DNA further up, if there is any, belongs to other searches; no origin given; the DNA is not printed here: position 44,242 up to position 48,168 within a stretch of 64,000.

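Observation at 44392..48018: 1208-aa secreted mosaic protein built from several families of short reiterated peptide motifs: the best candidate for something undescribed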

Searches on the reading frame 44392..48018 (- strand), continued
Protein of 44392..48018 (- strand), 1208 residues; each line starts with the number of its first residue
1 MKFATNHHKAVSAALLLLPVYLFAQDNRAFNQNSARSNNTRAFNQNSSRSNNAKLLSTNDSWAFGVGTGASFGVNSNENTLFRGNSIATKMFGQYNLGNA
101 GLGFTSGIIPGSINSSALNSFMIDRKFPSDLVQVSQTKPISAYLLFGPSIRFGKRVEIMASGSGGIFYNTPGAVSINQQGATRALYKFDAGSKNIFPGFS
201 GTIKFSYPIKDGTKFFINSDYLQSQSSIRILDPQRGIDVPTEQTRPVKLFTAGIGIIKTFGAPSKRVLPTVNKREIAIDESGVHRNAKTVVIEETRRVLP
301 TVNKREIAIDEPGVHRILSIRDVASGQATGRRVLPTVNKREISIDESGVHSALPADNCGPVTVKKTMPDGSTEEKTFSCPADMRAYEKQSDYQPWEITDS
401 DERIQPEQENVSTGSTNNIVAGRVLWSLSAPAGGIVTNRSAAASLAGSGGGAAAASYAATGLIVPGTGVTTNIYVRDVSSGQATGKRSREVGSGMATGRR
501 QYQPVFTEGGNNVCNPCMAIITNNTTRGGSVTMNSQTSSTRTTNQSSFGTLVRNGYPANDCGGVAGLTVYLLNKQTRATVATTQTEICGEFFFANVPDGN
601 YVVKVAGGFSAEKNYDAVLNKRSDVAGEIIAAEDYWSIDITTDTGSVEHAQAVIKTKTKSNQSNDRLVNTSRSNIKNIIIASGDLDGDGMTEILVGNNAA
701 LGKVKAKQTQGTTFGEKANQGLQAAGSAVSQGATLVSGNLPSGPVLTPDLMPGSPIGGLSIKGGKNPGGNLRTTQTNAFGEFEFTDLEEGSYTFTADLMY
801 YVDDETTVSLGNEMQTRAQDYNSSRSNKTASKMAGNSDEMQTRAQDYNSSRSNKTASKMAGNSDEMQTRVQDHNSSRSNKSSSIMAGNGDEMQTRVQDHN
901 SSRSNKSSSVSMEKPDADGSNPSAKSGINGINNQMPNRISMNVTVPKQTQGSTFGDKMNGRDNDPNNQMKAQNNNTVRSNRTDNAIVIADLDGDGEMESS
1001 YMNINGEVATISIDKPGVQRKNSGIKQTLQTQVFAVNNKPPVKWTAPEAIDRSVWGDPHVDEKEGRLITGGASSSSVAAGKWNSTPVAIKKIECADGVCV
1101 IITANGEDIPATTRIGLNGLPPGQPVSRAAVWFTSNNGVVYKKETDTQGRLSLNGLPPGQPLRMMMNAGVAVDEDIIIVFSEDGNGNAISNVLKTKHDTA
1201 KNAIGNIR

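Call 38: predict_structure(alignment_id=A1)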
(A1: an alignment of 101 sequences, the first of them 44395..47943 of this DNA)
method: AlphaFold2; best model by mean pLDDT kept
length: 1183 residues; sequences in the alignment: 101
mean_pLDDT: 66.1   pTM: 0.45
mean pLDDT of the five models: 66.1, 66.0, 64.3, 64.1, 63.3
residues with pLDDT >= 90: 374; 70-90: 237; 50-70: 86; < 50: 486
segments of 3 or more residues with pLDDT < 50: 1-6, 8-10, 18-32, 241-331, 366-373, 375-379, 381-388, 405-441, 457-463, 465-474, 502-533, 634-646, 684-720, 789-889, 891-896, 898-957, 993-1032, 1045-1048
pLDDT, mean of each block of 10 residues (from residue 1): 40 47 45 75 94 90 96 94 95 94 91 97 94 96 96 90 95 97 92 97 95 94 96 76 43 35 35 35 32 30 37 34 37 69 69 76 54 43 42 89 53 34 34 40 82 66 45 69 78 81 38 35 43 68 95 95 93 95 90 94 87 90 80 48 48 85 87 65 44 34 35 39 69 93 89 94 95 92 75 40 35 35 34 33 35 32 30 32 35 37 37 36 35 34 37 48 80 77 86 48 43 42 36 56 59 79 89 90 89 87 90 90 92 91 84 90 91 89 59
secondary structure, 60 per line:
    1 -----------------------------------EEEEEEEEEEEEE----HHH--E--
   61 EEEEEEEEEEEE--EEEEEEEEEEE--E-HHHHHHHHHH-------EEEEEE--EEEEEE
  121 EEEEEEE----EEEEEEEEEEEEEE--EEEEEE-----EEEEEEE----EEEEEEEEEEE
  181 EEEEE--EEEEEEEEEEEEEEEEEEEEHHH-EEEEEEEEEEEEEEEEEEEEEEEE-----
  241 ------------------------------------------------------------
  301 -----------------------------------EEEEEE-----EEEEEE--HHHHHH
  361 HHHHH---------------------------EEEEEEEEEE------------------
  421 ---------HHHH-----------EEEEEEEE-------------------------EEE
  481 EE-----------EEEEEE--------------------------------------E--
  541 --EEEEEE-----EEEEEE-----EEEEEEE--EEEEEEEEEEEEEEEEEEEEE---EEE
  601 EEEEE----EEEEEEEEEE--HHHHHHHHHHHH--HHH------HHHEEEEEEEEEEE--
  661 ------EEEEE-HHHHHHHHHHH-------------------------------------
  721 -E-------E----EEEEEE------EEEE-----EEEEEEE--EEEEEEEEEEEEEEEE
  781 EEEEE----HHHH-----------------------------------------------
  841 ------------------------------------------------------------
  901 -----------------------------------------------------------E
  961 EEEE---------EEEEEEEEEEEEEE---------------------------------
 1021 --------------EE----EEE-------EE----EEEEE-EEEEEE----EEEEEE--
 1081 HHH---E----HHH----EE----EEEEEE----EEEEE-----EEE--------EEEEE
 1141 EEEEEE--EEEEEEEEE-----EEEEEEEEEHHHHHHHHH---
elements in order (helices of 4 or more, strands of 3 or more residues): E36-48 E61-72 E75-85 H90-99 E107-112 E115-127 E132-145 E148-153 E159-165 E170-185 E188-207 E212-235 E336-341 E347-352 H355-365 E393-402 H430-433 E445-452 E478-482 E494-499 E543-548 E554-559 E565-571 E574-594 E598-605 E610-619 H622-633 E648-658 E667-671 H673-683 E735-740 E747-750 E756-762 E765-785 H790-793 E960-964 E974-987 E1041-1043 E1057-1061 E1063-1068 E1073-1078 E1105-1110 E1115-1119 E1125-1127 E1136-1146 E1149-1157 E1163-1171 H1172-1180

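Call 41: search_protein_families(library=phrogs, proteins=[window:44395-48018:-, P0012, P0117, P0076, P0089, P0104, P0036, P0054], max_evalue=1)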
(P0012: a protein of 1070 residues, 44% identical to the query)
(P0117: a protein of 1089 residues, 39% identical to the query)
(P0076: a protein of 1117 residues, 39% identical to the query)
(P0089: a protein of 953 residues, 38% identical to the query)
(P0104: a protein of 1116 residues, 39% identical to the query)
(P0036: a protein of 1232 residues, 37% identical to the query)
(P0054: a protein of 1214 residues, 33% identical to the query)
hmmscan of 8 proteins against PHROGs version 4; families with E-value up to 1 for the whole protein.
window:44395-48018:- (1208 aa): 2 families
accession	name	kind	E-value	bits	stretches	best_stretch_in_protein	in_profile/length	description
phrog_14789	-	unknown function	4.3e-05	24.1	2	572-612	93-133/163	-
phrog_37208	-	unknown function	0.11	13.6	0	814-840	8-34/65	-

P0012 (1070 aa): 1 family
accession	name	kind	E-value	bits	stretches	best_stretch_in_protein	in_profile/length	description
phrog_14789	-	unknown function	0.036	14.6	0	696-730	102-136/163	-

P0117 (1089 aa): 3 families
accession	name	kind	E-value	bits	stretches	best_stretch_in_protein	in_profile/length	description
phrog_14789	-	unknown function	0.0001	22.9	1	536-584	90-138/163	-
phrog_27013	-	unknown function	0.021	16.1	0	535-567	39-71/95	-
phrog_8488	-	unknown function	0.088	13.8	1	1026-1081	3-57/119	-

P0076 (1117 aa): 3 families
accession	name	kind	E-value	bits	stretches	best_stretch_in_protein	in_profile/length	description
phrog_14789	-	unknown function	0.029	14.9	0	554-596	94-136/163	-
phrog_26522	-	unknown function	0.13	13.5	1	639-678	9-49/115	-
phrog_11220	-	unknown function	0.45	11.7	1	1016-1073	16-72/121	-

P0089 (953 aa): 1 family
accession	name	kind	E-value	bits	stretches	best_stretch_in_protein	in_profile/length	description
phrog_14789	-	unknown function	0.0055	17.3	1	744-776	101-133/163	-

P0104 (1116 aa): 1 family
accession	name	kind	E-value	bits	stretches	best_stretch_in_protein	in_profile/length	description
phrog_14789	-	unknown function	0.0002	22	1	563-613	86-134/163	-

P0036 (1232 aa): 1 family
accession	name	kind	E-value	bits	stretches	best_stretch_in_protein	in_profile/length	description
phrog_14789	-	unknown function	0.0025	18.4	0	892-917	102-127/163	-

P0054 (1214 aa): 1 family
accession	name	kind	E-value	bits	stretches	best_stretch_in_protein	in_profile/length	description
phrog_14789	-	unknown function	0.00061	20.4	0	862-884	102-124/163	-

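Call 42: fold_search(model_id=the predicted structure, library=pdb)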
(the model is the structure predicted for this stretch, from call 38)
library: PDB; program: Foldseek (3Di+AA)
matches with E <= 10: 770; with E <= 0.001: 29
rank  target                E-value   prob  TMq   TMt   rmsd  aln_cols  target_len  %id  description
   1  9fzd_A                1.4e-06  1.00  0.11  0.64   6.4       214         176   14  Structure of OmpA-long in complex with nanobody Nb39 (released 2024-07-17)
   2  8qxp                  1.9e-06  1.00  0.13  0.77   4.0       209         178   10  Crystal structure of the outer membrane porin OmpW from Klebsiella pneumoniae (released 2024-01-24)
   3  2f1v_A                3.1e-06  1.00  0.13  0.71   4.8       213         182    8  Outer membrane protein OmpW (released 2006-01-24)
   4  2f1t_A                6.0e-06  1.00  0.14  0.76   3.7       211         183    8  Outer membrane protein OmpW (released 2006-01-24)
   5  9fzc_A                1.5e-05  1.00  0.11  0.60   7.1       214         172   13  Structure of OmpA-short in complex with nanobody Nb01 (released 2024-07-17)
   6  3dzm_B                2.2e-05  1.00  0.11  0.50   6.4       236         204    9  Crystal structure of a major outer membrane protein from Thermus thermophilus HB27 (released 2008-12-23)
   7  3dzm_C                3.8e-05  1.00  0.12  0.53   6.2       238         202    9  Crystal structure of a major outer membrane protein from Thermus thermophilus HB27 (released 2008-12-23)
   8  2x27                  3.8e-05  1.00  0.11  0.49   7.9       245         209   11  Crystal structure of the outer membrane protein OprG from Pseudomonas aeruginosa (released 2010-12-15)
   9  3qra                  8.9e-05  1.00  0.10  0.63   5.5       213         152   12  The crystal structure of Ail, the attachment invasion locus protein of Yersinia pestis (released 2011-11-23)
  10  1p4t                  1.8e-04  1.00  0.10  0.69   7.5       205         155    8  Crystal structure of Neisserial surface protein A (NspA) (released 2003-07-22)
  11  3dzm_A                1.9e-04  1.00  0.11  0.48   6.7       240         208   10  Crystal structure of a major outer membrane protein from Thermus thermophilus HB27 (released 2008-12-23)
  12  9nh2_A                2.1e-04  1.00  0.12  0.56   6.4       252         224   11  In situ cryo-EM structure of porin III of the Legionella Dot/Icm T4SS machine (released 2025-09-17)
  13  1bxw                  2.2e-04  1.00  0.11  0.62   7.3       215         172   12  OUTER MEMBRANE PROTEIN A (OMPA) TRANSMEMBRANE DOMAIN (released 1998-10-14)
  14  9nh1_B                2.3e-04  1.00  0.12  0.39   7.4       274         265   10  In situ cryo-EM structure of porin I of the Legionella Dot/Icm T4SS machine (released 2025-09-17)
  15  2n2l_MODEL_1_A        2.4e-04  1.00  0.10  0.54   7.2       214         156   13  NMR structure of yersinia pestis ail (attachment invasion locus) in decylphosphocholine micelles calculated wi (released 2015-07-22)
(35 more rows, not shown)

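Call 44: search_protein_families(library=ncbifam, alignment_id=A2, max_evalue=10)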
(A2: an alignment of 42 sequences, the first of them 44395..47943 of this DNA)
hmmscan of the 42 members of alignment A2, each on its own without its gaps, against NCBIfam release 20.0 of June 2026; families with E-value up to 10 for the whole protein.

A. member 1, window:44395-47943:- (1183 aa): 0 families

B. families by the number of members that match (of 42 scanned): 29 families (the first 25 are shown)
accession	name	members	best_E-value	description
NF058648.1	ECF_sub_HI1622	19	3.1e-08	NikL family nickel/cobalt ECF transporter subunit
TIGR04183.1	Por_Secre_tail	12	0.0014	T9SS type A sorting domain-containing protein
NF040765.1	adhesion_FAF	4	0.04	adhesion factor FAF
NF008764.0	PRK11798.1-4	3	0.058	ClpXP protease specificity-enhancing factor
NF038127.1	FDP_fam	2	5.6e-05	DVUA0089 family protein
TIGR02169.1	SMC_prok_A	2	0.0024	chromosome segregation protein SMC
TIGR02422.1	protocat_beta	2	0.016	protocatechuate 3,4-dioxygenase subunit beta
NF008769.0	PRK11798.2-5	2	0.026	ClpXP protease specificity-enhancing factor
NF009961.0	PRK13428.1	2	0.052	F0F1 ATP synthase subunit B/delta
TIGR04134.1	lipo_with_rSAM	2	1.4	radical SAM-associated putative lipoprotein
NF033848.1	VgrG_rel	1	0.0019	VgrG-related protein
NF033885.1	conj_TraP_IncI1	1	0.005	conjugal transfer protein TraP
NF033751.1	pallilysin_like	1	0.0053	pallilysin-related adhesin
NF008805.1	PRK11824.1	1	0.0072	polyribonucleotide nucleotidyltransferase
NF040734.1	CC-COOH_SaoC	1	0.0073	Cys-Cys-COOH (seleno)protein SaoC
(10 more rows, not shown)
